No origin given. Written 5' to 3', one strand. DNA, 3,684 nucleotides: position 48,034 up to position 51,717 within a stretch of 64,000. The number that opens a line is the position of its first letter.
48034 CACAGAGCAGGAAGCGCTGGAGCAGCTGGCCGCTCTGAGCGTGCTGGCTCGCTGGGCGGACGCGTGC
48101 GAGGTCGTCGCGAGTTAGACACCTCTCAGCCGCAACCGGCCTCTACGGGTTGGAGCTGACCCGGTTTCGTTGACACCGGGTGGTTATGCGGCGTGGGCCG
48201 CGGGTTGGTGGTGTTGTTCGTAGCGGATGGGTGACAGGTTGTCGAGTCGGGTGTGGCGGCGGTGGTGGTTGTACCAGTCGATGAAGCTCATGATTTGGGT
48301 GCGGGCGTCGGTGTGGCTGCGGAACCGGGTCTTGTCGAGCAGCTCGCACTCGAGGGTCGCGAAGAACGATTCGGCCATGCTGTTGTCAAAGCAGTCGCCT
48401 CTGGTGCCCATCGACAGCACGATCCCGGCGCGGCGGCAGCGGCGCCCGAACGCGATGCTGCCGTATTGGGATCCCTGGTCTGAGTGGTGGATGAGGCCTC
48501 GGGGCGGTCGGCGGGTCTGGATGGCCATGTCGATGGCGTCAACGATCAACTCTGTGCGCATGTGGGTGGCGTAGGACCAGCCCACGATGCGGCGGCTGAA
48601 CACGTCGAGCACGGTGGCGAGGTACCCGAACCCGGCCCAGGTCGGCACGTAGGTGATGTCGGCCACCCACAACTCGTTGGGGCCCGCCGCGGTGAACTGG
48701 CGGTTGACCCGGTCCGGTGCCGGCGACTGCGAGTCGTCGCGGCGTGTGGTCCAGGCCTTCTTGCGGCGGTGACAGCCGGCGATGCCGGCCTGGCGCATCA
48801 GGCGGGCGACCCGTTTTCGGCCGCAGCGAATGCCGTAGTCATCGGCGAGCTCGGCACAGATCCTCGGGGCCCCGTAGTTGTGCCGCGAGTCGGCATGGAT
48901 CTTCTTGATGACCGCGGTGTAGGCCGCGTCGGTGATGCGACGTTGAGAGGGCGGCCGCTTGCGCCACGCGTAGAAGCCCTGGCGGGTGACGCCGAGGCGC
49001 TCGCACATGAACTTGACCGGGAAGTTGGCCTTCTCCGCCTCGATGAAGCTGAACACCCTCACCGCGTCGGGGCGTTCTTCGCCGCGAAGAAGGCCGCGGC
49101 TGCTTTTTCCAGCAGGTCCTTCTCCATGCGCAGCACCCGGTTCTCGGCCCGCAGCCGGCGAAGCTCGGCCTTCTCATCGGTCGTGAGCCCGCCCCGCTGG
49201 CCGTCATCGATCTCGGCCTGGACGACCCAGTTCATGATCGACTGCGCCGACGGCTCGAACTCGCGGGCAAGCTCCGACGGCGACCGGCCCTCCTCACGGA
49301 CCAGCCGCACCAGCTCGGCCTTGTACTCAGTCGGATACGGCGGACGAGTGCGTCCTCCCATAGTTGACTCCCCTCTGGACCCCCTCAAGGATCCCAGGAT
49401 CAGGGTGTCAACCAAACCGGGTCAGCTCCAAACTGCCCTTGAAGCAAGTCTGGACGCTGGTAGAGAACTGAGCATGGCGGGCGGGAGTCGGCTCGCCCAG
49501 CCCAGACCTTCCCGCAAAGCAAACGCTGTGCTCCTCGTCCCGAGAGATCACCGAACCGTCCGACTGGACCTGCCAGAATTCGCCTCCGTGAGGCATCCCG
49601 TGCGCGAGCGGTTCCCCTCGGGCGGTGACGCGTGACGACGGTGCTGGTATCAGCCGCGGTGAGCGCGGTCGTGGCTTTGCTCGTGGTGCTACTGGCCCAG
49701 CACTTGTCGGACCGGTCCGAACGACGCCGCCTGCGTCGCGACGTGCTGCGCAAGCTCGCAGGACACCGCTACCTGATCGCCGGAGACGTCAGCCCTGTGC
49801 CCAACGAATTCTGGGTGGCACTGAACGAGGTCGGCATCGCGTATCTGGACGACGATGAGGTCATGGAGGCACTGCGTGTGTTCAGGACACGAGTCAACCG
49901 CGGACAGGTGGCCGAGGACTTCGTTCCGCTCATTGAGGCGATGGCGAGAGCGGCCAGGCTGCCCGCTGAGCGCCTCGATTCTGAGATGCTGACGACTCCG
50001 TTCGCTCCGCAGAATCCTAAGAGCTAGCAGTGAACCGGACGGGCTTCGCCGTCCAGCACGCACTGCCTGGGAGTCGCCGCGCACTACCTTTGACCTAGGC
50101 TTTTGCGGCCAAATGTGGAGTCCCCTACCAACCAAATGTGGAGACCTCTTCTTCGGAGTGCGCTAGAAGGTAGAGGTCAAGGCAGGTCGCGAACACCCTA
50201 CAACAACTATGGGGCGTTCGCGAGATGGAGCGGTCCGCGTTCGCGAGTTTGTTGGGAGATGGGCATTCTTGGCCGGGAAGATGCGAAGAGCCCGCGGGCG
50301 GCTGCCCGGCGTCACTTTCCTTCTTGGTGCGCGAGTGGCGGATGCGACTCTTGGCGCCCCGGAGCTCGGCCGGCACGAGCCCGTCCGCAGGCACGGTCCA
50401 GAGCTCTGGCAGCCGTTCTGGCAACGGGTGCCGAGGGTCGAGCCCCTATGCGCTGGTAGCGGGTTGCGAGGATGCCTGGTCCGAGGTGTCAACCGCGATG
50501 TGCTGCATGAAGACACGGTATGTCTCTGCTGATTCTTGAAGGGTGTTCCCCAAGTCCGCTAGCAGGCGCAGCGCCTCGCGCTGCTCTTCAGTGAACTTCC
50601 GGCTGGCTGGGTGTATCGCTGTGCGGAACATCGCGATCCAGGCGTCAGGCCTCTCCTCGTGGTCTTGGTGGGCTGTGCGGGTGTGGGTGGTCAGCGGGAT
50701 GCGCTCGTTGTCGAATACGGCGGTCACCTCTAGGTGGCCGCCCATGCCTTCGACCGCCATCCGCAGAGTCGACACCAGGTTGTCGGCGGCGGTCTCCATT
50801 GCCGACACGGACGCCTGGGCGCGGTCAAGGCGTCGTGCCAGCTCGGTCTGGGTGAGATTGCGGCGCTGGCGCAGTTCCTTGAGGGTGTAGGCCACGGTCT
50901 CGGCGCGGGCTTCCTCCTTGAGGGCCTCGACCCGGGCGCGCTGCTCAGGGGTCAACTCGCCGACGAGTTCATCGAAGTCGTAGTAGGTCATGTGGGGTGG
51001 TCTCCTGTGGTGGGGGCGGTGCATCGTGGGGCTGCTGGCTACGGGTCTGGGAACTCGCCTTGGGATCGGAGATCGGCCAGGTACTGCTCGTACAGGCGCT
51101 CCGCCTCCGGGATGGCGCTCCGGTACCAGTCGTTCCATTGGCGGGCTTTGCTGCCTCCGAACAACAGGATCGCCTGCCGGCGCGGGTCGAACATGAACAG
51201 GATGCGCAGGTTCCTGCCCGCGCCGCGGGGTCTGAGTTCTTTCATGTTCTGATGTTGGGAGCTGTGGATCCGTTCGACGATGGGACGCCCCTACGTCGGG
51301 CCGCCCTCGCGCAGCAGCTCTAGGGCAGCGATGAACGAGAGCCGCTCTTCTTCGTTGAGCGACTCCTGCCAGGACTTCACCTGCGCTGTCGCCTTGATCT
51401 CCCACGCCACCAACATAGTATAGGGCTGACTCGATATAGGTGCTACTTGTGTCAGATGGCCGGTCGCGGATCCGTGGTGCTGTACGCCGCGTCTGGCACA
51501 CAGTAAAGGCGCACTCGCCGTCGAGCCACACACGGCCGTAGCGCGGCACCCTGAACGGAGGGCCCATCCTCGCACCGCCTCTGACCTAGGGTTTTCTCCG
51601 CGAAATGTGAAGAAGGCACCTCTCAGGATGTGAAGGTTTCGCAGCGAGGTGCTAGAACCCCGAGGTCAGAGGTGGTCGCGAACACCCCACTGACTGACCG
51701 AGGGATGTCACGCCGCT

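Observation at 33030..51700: Decayed copies of the tRNA-Val 3' half and flank at 50.1 and 51.6 kb mark distal ends of islands downstream of tRNA-Val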

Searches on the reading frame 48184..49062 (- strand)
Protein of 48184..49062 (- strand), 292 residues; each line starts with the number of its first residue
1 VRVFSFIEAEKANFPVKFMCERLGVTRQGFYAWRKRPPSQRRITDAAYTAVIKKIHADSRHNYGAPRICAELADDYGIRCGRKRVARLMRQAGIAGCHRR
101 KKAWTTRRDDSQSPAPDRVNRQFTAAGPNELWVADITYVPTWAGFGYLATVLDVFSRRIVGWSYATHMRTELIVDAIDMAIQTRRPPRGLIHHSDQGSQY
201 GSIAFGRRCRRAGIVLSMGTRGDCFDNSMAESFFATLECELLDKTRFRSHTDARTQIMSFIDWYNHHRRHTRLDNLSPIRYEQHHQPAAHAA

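Call 11: search_protein_families(library=pfam, proteins=[window:48184-49062:-], max_evalue=0.01)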
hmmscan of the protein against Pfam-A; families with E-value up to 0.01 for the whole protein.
window:48184-49062:- (292 aa): 5 families
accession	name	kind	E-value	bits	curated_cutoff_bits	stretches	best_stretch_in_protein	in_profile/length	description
PF00665.32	rve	-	4.7e-27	94.7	32.6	1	127-224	3-102/102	Integrase core domain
PF13276.12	HTH_21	-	5.3e-20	71.8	28.1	1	49-102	7-60/60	HTH-like domain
PF13683.12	rve_3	-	4.3e-16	58.9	26.5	1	213-278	2-67/67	Integrase core domain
PF13333.12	rve_2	-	3.9e-12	46.5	22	1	231-284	1-54/56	Integrase core domain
PF13565.12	HTH_32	-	0.0093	16.9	33.7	0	34-88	20-72/73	Homeodomain-like domain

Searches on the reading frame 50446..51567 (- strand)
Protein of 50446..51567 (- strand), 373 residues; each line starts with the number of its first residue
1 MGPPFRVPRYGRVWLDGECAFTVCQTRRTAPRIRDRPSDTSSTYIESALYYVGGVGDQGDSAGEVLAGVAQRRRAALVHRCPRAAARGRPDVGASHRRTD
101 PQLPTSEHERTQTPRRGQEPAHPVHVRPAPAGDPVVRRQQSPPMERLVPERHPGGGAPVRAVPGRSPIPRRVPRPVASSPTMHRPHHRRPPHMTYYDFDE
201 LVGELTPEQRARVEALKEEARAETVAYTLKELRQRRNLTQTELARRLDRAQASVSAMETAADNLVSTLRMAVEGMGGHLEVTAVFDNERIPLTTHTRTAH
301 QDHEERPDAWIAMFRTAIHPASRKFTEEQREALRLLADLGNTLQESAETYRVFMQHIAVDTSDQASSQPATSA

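Call 11: search_protein_families(library=pfam, proteins=[window:50446-51567:-], max_evalue=0.01)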
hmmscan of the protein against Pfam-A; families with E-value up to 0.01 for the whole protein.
window:50446-51567:- (373 aa): 5 families
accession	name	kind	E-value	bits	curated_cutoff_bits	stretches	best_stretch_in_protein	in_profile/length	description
PF13560.12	HTH_31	-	5.9e-07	30.2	27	1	228-266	5-43/64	Helix-turn-helix domain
PF13744.12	HTH_37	-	8.7e-06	25.9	27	1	220-282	15-78/80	Helix-turn-helix domain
PF01381.28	HTH_3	-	0.00011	22.6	23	1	229-259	1-31/55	Helix-turn-helix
PF07813.17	LTXXQ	-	0.0028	18.8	24.3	0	205-263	15-76/100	LTXXQ motif family protein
PF13801.11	Metal_resist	-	0.0099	16.5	29.2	1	182-250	21-87/125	Heavy-metal resistance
